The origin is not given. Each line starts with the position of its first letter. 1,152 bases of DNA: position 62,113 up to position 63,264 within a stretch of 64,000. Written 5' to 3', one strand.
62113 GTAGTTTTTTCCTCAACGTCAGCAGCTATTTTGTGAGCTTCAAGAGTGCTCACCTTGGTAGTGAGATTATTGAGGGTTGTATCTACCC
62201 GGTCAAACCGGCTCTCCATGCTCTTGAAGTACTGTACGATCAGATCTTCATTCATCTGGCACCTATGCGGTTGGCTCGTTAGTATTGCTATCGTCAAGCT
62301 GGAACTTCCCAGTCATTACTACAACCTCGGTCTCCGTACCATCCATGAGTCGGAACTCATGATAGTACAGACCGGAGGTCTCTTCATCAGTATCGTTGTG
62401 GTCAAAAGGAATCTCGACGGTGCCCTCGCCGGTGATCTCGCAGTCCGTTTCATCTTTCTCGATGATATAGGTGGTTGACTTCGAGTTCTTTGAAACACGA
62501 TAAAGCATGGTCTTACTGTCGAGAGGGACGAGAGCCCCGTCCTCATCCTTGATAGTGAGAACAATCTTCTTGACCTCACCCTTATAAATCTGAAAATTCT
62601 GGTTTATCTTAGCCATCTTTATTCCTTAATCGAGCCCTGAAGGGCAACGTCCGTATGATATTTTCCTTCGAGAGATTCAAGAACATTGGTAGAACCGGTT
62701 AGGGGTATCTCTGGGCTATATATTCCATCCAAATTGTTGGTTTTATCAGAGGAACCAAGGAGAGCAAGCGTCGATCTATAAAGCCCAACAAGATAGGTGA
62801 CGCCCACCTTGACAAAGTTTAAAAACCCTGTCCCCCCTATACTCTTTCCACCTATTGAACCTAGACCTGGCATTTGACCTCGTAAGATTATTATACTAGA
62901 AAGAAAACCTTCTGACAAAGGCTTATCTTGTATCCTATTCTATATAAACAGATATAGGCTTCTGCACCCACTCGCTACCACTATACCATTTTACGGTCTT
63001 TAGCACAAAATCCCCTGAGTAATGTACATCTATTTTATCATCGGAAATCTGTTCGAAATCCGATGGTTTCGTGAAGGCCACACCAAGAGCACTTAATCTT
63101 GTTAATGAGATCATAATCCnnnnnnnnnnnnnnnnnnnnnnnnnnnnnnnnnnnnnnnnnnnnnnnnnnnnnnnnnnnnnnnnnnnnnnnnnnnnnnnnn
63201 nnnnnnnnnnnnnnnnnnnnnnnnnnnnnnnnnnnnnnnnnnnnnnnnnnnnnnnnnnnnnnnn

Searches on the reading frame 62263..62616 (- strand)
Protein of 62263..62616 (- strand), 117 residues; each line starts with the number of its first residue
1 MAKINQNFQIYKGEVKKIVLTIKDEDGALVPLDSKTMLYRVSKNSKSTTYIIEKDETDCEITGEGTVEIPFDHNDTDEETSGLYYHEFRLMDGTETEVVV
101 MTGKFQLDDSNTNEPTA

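Call 32: find_encoding_contigs(protein=window:62263-62616:-, flank=10000, max_places=10)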
Protein window:62263-62616:- (117 aa): 4 contigs read that carry it; 3 places shown.
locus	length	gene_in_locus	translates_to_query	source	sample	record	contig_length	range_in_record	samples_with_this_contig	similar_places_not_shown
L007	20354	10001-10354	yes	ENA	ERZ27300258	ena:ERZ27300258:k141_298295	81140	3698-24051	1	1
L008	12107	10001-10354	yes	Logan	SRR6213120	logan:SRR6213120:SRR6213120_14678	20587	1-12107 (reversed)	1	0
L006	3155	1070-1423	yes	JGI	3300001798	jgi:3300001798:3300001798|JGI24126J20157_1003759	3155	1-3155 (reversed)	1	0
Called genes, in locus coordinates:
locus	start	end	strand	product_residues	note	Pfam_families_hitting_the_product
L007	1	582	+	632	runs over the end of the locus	PF24801:FNIII-A_GpJ, PF13550:Phage-tail_3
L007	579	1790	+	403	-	-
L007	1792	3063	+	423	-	-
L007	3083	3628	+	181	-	-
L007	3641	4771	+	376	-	-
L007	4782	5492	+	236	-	-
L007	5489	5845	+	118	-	-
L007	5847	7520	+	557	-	-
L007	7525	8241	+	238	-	-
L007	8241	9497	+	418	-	-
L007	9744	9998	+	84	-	-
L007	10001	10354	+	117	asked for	-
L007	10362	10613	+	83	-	-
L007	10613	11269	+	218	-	PF05838:Glyco_hydro_108, PF09374:PG_binding_3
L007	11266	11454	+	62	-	-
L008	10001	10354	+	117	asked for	-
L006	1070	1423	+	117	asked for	-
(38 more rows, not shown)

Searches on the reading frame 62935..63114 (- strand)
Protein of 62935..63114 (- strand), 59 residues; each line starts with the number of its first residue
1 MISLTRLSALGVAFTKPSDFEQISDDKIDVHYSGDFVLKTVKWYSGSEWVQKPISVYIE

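Call 31: find_encoding_contigs(protein=window:62935-63114:-, flank=10000, max_places=10)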
Protein window:62935-63114:- (59 aa): 1 contig read that carries it; 1 place shown.
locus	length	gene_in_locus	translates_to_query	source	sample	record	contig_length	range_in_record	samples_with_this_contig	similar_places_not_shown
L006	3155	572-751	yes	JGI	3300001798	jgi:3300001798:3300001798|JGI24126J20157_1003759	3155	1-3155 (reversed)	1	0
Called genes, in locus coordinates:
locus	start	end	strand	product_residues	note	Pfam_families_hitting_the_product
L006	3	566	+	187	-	?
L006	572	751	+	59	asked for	-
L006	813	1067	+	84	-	-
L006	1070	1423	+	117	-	-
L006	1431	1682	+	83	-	-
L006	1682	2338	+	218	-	PF05838:Glyco_hydro_108, PF09374:PG_binding_3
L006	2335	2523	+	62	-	-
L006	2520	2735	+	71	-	-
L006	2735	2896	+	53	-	-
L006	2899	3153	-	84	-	?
